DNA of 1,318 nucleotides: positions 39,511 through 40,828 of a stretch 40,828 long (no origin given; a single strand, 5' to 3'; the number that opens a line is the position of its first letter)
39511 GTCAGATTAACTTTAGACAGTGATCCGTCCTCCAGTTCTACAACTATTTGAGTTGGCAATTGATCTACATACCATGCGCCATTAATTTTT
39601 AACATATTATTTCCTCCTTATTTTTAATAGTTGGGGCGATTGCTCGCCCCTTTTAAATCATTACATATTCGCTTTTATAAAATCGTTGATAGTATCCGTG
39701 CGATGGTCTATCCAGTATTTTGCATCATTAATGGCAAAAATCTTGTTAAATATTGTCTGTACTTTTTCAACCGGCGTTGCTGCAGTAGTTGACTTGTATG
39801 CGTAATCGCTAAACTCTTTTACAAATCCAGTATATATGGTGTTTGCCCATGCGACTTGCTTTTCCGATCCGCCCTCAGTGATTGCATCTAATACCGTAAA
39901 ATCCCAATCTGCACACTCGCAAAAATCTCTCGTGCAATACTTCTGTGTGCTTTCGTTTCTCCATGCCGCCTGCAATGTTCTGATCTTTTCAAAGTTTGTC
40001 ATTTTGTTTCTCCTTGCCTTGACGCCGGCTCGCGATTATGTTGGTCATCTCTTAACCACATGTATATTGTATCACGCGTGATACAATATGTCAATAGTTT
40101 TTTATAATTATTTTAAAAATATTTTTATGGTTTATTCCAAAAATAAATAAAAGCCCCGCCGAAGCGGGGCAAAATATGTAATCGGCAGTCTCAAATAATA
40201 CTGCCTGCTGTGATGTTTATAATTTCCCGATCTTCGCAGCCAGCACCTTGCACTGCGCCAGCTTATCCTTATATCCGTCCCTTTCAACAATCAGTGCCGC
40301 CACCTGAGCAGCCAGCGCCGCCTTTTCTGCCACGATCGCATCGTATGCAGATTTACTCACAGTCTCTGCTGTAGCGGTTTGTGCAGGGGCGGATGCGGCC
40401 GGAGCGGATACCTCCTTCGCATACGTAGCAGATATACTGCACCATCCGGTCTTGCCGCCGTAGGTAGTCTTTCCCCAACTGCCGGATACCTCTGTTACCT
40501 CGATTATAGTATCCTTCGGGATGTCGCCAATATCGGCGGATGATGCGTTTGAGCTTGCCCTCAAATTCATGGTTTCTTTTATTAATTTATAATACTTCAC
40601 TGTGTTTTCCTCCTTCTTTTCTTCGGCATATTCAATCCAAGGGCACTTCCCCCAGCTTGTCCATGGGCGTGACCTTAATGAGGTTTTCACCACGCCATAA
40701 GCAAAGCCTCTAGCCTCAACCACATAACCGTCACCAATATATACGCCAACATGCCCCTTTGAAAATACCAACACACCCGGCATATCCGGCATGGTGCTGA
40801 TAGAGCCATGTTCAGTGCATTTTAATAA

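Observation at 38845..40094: Self-contained, tightly regulated three-gene accessory operon between lysin and attP (candidate anti-defence, defence or conversion module)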

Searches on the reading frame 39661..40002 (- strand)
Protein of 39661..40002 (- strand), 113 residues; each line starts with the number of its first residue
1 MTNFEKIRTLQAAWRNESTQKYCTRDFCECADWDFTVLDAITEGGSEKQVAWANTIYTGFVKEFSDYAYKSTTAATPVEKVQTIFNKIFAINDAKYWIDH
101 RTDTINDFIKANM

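Call 3: search_protein_families(library=pfam, proteins=[window:39661-40002:-], max_evalue=1)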
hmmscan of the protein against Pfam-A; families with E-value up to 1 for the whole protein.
window:39661-40002:- (113 aa): 0 families

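Call 4: search_protein_families(library=phrogs, proteins=[window:39661-40002:-], max_evalue=1)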
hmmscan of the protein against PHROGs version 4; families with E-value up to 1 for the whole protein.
window:39661-40002:- (113 aa): 6 families
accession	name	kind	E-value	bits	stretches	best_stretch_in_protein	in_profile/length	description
phrog_16984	-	unknown function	6.1e-06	27.2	1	39-107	114-181/196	-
phrog_16123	-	unknown function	0.0001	22.6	1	42-104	68-138/368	-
phrog_6775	-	unknown function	0.02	15.5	1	43-61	46-64/276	-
phrog_31023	-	unknown function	0.032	13.5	1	37-97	89-150/831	-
phrog_20805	-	unknown function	0.26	12.4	1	8-55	14-59/107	-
phrog_30650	-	unknown function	0.26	12.1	1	33-83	5-55/70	-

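Call 10: search_protein_families(library=padloc, proteins=[window:39661-40002:-], max_evalue=1)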
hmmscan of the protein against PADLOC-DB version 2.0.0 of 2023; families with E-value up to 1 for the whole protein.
window:39661-40002:- (113 aa): 0 families

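Call 11: search_protein_families(library=ncbifam, proteins=[window:39661-40002:-], max_evalue=1)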
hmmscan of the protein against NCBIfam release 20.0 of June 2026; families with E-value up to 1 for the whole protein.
window:39661-40002:- (113 aa): 0 families

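Call 13: find_homologous_proteins(query=window:39661-40002:-)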
Query window:39661-40002:- (113 aa): 1 proteins with E <= 0.001 among 2 candidates.
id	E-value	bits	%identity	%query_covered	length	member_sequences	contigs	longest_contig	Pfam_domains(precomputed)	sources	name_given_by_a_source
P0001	3.7e-71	254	100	100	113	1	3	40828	-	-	-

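Call 40: search_protein_representatives(protein=window:39661-40002:-)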
Query: 113 residues. Proteins with E-value up to 0.001 (for the whole library): 27; up to 1e-10: 1; up to 1e-30: 1. The best 27 are listed.
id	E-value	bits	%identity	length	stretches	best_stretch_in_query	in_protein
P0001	1.2e-71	254.1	100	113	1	1-113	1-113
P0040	1.2e-08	51.2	40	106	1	24-113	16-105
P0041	1.6e-08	50.9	41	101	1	40-113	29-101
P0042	2.8e-07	46.8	35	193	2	23-101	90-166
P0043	3.3e-06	43.4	45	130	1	44-109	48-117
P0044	1.3e-05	41.5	34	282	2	44-101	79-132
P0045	2.1e-05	40.8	35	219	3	44-104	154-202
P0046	2.2e-05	40.7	35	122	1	18-102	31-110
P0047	2.4e-05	40.6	42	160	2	44-84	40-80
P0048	2.6e-05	40.5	37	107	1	32-113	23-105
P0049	2.8e-05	40.4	37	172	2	41-106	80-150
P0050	7.7e-05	39.0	35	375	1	42-106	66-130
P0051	1.4e-04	38.2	34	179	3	45-109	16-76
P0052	1.4e-04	38.1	38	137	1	40-108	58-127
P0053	1.8e-04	37.8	38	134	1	29-109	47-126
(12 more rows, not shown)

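Call 74: search_solved_structures(query=A2, max_evalue=1)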
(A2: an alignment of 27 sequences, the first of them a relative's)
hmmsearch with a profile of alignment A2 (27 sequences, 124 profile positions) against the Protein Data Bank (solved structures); distinct sequences matched with E-value up to 1: 10.
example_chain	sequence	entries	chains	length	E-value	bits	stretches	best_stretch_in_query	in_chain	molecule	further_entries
7fia_A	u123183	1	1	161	6e-07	32.6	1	40-115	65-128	AcrIF23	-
9n3x_A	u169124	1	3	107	4.8e-05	26.5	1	41-98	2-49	AcrIE7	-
9l2q_A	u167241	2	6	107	5.1e-05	26.4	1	41-98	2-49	H2C2 | Anti-CRISPR protein, AcrIE7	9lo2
9la6_A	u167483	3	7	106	6.9e-05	26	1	42-97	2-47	Hypothetical antiviral protein | Anti-CRISPR AcrIE7 | AcrIE7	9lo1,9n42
9kjb_A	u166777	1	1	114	8.9e-05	25.6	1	42-98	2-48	AcrIE7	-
6szs_z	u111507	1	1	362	0.11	15.6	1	20-67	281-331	Peptide chain release factor 2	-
9fy1_8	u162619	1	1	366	0.12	15.4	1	20-67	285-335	Peptide chain release factor 2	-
2cz2_A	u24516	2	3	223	0.16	15.1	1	36-71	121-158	Maleylacetoacetate isomerase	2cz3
4gou_A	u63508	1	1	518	0.35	14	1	44-98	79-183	EhRGS-RhoGEF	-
4oie_A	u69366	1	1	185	0.65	13.1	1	67-114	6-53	NON-STRUCTURAL PROTEIN NS1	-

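Call 75: search_solved_structures(query=A2, max_evalue=0.001, show_alignments=3)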
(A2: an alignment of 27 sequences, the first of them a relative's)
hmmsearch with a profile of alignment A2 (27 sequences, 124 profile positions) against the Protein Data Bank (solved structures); distinct sequences matched with E-value up to 0.001: 5.
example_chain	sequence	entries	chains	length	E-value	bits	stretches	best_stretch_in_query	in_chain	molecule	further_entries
7fia_A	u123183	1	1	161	6e-07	32.6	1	40-115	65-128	AcrIF23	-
9n3x_A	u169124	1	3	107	4.8e-05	26.5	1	41-98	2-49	AcrIE7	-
9l2q_A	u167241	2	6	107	5.1e-05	26.4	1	41-98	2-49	H2C2 | Anti-CRISPR protein, AcrIE7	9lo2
9la6_A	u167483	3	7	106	6.9e-05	26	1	42-97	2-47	Hypothetical antiviral protein | Anti-CRISPR AcrIE7 | AcrIE7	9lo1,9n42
9kjb_A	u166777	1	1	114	8.9e-05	25.6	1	42-98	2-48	AcrIE7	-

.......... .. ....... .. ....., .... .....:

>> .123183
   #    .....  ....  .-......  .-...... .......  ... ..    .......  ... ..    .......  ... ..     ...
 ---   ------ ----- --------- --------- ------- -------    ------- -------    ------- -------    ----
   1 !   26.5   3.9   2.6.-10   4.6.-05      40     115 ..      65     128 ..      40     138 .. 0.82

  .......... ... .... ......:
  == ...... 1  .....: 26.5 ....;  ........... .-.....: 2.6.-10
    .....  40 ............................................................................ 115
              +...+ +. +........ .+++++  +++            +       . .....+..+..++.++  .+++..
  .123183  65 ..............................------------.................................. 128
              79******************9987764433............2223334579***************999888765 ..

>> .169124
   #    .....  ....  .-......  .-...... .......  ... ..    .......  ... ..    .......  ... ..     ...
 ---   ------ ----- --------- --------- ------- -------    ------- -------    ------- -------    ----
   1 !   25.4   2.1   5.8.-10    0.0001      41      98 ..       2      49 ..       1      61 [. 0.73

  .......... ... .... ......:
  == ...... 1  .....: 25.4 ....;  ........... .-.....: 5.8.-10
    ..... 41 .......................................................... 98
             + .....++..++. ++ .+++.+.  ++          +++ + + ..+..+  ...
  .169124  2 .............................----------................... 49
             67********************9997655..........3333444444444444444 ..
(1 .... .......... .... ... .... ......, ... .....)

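Call 76: search_solved_structures(query=window:39661-40002:-, max_evalue=10, show_alignments=3)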
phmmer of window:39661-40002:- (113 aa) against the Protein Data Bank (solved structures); distinct sequences matched with E-value up to 10: 2.
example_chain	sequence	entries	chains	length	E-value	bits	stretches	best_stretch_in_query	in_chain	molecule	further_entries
3ibx_A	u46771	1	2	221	0.076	16.4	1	10-58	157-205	Putative thiaminase II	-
2rd3_A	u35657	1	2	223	0.078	16.4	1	10-58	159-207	Transcriptional regulator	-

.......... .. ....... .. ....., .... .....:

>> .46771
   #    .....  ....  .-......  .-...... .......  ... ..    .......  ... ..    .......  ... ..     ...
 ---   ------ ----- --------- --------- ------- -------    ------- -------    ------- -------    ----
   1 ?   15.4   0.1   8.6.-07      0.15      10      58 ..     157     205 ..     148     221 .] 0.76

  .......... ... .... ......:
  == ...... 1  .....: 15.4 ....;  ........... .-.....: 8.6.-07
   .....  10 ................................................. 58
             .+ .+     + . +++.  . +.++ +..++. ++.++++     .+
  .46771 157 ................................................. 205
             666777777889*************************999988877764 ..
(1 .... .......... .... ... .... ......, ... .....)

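Call 78: predict_structure(alignment_id=A2)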
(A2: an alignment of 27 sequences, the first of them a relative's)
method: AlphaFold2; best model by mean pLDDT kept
length: 113 residues; sequences in the alignment: 27
mean_pLDDT: 77.9   pTM: 0.65
mean pLDDT of the five models: 77.9, 77.0, 76.2, 75.4, 73.3
residues with pLDDT >= 90: 47; 70-90: 27; 50-70: 23; < 50: 16
segments of 3 or more residues with pLDDT < 50: 19-34
pLDDT, mean of each block of 10 residues (from residue 1): 65 58 42 57 93 94 88 78 90 96 94 87
secondary structure, 60 per line:
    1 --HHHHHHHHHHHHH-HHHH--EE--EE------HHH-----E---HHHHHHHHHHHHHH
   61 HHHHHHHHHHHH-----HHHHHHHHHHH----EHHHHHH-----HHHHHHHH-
elements in order: H3-15 H17-20 H47-72 H78-88 H94-99 H105-112

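Call 82: fold_search(model_id=the predicted structure, library=pdb)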
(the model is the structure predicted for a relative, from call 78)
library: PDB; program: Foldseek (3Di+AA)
matches with E <= 10: 25; with E <= 0.001: 0
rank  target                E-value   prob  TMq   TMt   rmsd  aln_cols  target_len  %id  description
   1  5j0l_B                1.4e+00  0.21  0.37  0.35  16.9       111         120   15  De novo design of protein homo-oligomers with modular hydrogen bond network-mediated specificity (released 2016-07-06)
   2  7fia                  2.1e+00  0.54  0.39  0.29   4.8        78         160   15  Structure of AcrIF23 (released 2022-07-27)
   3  5j0l_D                2.2e+00  0.15  0.39  0.37  12.8       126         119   12  De novo design of protein homo-oligomers with modular hydrogen bond network-mediated specificity (released 2016-07-06)
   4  5j0l_A                2.3e+00  0.13  0.34  0.30  15.8       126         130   11  De novo design of protein homo-oligomers with modular hydrogen bond network-mediated specificity (released 2016-07-06)
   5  5j0l_E                4.4e+00  0.13  0.40  0.41  14.8       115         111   11  De novo design of protein homo-oligomers with modular hydrogen bond network-mediated specificity (released 2016-07-06)
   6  3vr2_A                5.1e+00  0.09  0.35  0.10   9.4       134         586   13  Crystal structure of nucleotide-free A3B3 complex from Enterococcus hirae V-ATPase [eA3B3] (released 2013-01-16)
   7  6edj_B                5.1e+00  0.06  0.27  0.23  15.9       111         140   11  Cryo-EM structure of Woodchuck hepatitis virus capsid (released 2019-05-01)
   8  3vr4_B                5.4e+00  0.09  0.37  0.10   9.0       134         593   10  Crystal structure of Enterococcus hirae V1-ATPase [eV1] (released 2013-01-16)
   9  4ae4_A                6.0e+00  0.04  0.23  0.22  13.5       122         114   11  The UBAP1 subunit of ESCRT-I interacts with ubiquitin via a novel SOUBA domain (released 2012-03-21)
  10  6vgc_C                6.4e+00  0.12  0.43  0.33  10.5       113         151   12  Crystal Structures of FLAP bound to DG-031 (released 2020-12-02)
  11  2wu5_D                6.4e+00  0.08  0.33  0.35  11.9       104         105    8  Crystal structure of the E. coli succinate:quinone oxidoreductase (SQR) SdhD His71Met mutant (released 2010-08-25)
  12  3fk6_A                6.4e+00  0.05  0.30  0.19  11.6       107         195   16  Crystal structure of TetR triple mutant (H64K, S135L, S138I) (released 2009-10-27)
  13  8vsj_C                6.7e+00  0.20  0.45  0.43   3.9        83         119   14  Engineered peptide-specific binder in complex with HLA-DR1/CLIP (released 2024-10-02)
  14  2ns7_C                6.7e+00  0.03  0.20  0.13  12.0        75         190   20  How an in vitro selected peptide mimics the antibiotic tetracycline to induce TET repressor (released 2007-07-24)
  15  5c0x_H                6.7e+00  0.03  0.20  0.11  12.2        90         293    8  Structure of a 12-subunit nuclear exosome complex bound to structured RNA (released 2015-08-05)
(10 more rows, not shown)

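Call 95: find_encoding_contigs(protein=window:39661-40002:-, flank=6000, max_places=5)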
Protein window:39661-40002:- (113 aa): 4 contigs read that carry it; 3 places shown.
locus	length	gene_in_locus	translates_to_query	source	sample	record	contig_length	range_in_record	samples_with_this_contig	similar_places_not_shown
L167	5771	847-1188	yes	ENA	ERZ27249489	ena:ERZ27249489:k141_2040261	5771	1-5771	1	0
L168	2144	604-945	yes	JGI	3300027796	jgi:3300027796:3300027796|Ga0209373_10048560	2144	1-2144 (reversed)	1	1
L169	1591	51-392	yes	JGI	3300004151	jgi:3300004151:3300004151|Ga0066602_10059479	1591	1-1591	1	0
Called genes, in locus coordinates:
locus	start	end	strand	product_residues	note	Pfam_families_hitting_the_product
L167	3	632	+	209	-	?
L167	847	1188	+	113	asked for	-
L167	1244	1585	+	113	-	-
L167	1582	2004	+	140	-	-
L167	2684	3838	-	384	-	PF14659:Phage_int_SAM_3, PF22022:Phage_int_M (weak), PF00589:Phage_integrase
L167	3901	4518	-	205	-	-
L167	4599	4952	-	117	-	-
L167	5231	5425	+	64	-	-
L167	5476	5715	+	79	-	PF12728:HTH_17 (weak)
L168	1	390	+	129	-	?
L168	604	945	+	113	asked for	-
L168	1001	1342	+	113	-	-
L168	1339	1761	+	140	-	-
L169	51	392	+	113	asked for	-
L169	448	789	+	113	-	-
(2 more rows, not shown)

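Call 97: search_solved_structures(query=A6, max_evalue=1, show_alignments=2)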
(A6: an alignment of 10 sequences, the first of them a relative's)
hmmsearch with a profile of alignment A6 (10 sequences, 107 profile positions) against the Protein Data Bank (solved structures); distinct sequences matched with E-value up to 1: 6.
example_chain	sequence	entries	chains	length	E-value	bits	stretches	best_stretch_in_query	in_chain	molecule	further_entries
9l2q_A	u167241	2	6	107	7.6e-05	26.1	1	37-95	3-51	H2C2 | Anti-CRISPR protein, AcrIE7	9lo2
9n3x_A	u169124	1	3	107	7.7e-05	26.1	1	37-95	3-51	AcrIE7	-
7fia_A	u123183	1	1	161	8.1e-05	26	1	35-104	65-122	AcrIF23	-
9la6_A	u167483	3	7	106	0.0001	25.7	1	37-95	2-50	Hypothetical antiviral protein | Anti-CRISPR AcrIE7 | AcrIE7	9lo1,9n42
9kjb_A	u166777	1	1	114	0.00013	25.4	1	37-95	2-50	AcrIE7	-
2cz2_A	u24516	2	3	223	0.53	13.8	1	34-65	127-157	Maleylacetoacetate isomerase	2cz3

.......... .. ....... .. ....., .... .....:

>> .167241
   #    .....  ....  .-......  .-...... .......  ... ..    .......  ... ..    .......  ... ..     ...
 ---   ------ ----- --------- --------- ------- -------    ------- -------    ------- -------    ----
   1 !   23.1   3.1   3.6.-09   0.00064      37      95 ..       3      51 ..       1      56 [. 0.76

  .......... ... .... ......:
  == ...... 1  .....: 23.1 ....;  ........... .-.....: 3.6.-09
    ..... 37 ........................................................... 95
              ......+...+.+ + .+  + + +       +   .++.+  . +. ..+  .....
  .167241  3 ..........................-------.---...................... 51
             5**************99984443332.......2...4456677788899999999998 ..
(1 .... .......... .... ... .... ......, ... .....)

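Call 102: search_dna_similar(query=window:39661-40002:-, collection=phages, mode=protein, max_evalue=0.01, max_rows=20)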
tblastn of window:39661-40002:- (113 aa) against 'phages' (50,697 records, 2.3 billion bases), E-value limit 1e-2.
Records with a match: 2; places in all: 2; records where one place covers at least 80% of the query: 0.
Best place of each record, by identity: <60% 2.
By first word of the organism name: Mannheimia 2.
By host as written in the record: Mannheimia haemolytica 535A serotype A1 2.
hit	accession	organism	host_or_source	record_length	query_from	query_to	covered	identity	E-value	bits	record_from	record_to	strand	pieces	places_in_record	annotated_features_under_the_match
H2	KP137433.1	Mannheimia phage vB_MhS_535AP2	Mannheimia haemolytica 535A serotype A1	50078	37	99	56%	31.7%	4e-3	41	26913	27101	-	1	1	hypothetical protein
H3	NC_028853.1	Mannheimia phage vB_MhS_535AP2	Mannheimia haemolytica 535A serotype A1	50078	37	99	56%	31.7%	4e-3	41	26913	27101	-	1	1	hypothetical protein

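Call 111: find_encoding_contigs(protein=P0040, flank=3000, max_places=3)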
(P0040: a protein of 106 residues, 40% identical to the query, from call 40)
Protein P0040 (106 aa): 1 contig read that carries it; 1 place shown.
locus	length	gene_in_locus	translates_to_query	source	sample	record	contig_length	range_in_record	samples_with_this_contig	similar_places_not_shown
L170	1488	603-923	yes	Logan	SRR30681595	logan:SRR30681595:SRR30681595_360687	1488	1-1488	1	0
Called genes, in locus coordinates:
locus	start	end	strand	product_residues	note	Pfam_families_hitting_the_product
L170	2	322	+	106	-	?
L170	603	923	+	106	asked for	-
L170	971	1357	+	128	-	PF12651:RHH_3 (weak)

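Call 113: find_encoding_contigs(protein=P0041, flank=3000, max_places=3)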
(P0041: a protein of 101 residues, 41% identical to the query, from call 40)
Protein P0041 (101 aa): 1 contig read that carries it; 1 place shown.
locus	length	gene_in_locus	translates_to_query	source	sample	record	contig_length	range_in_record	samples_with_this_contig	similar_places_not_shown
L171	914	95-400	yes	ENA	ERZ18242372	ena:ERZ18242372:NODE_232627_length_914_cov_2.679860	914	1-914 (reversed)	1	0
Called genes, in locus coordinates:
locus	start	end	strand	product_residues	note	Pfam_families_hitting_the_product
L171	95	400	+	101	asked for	-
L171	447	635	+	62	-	-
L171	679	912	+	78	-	?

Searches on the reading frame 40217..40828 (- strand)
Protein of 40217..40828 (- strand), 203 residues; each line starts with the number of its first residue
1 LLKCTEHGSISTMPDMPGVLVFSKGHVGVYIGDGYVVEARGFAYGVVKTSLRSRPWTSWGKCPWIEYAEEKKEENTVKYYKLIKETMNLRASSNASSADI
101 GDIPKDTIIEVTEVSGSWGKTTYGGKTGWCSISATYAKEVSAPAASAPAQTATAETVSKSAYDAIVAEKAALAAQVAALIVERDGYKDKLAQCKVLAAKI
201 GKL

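Call 3: search_protein_families(library=pfam, proteins=[window:40217-40828:-], max_evalue=1)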
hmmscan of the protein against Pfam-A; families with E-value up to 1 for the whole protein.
window:40217-40828:- (203 aa): 3 families
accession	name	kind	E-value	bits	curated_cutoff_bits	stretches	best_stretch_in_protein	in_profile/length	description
PF08239.17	SH3_3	-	1.6e-09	38.2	27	1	86-131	2-49/54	Bacterial SH3 domain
PF00877.26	NLPC_P60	-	0.015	15.7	23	1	16-58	52-98/105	NlpC/P60 family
PF06347.19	SH3_4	-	0.02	15.1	24.1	1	85-133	3-52/56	Bacterial SH3 domain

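Call 4: search_protein_families(library=phrogs, proteins=[window:40217-40828:-], max_evalue=1)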
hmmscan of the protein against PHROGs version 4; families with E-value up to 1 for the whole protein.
window:40217-40828:- (203 aa): 9 families
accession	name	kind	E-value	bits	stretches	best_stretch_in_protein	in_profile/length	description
phrog_329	-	tail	1.8e-05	24.1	1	16-169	601-748/949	minor tail protein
phrog_1794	-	lysis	2.8e-05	24.7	1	64-141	256-331/336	amidase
phrog_18955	-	unknown function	0.0029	17.3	1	70-143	200-267/483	-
phrog_4719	-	lysis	0.02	16.3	1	148-182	18-52/101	Rz-like spanin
phrog_19026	-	tail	0.042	14.7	1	137-175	83-119/200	tail assembly chaperone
phrog_21634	-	tail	0.11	12.8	1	137-175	83-119/351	tail assembly chaperone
phrog_4366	-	head and packaging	0.13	13.7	1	131-179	28-73/91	head fiber protein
phrog_23354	-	tail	0.17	11.5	1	103-135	9-43/375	tail spike protein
phrog_10442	-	unknown function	0.19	12.7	1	35-138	8-103/162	-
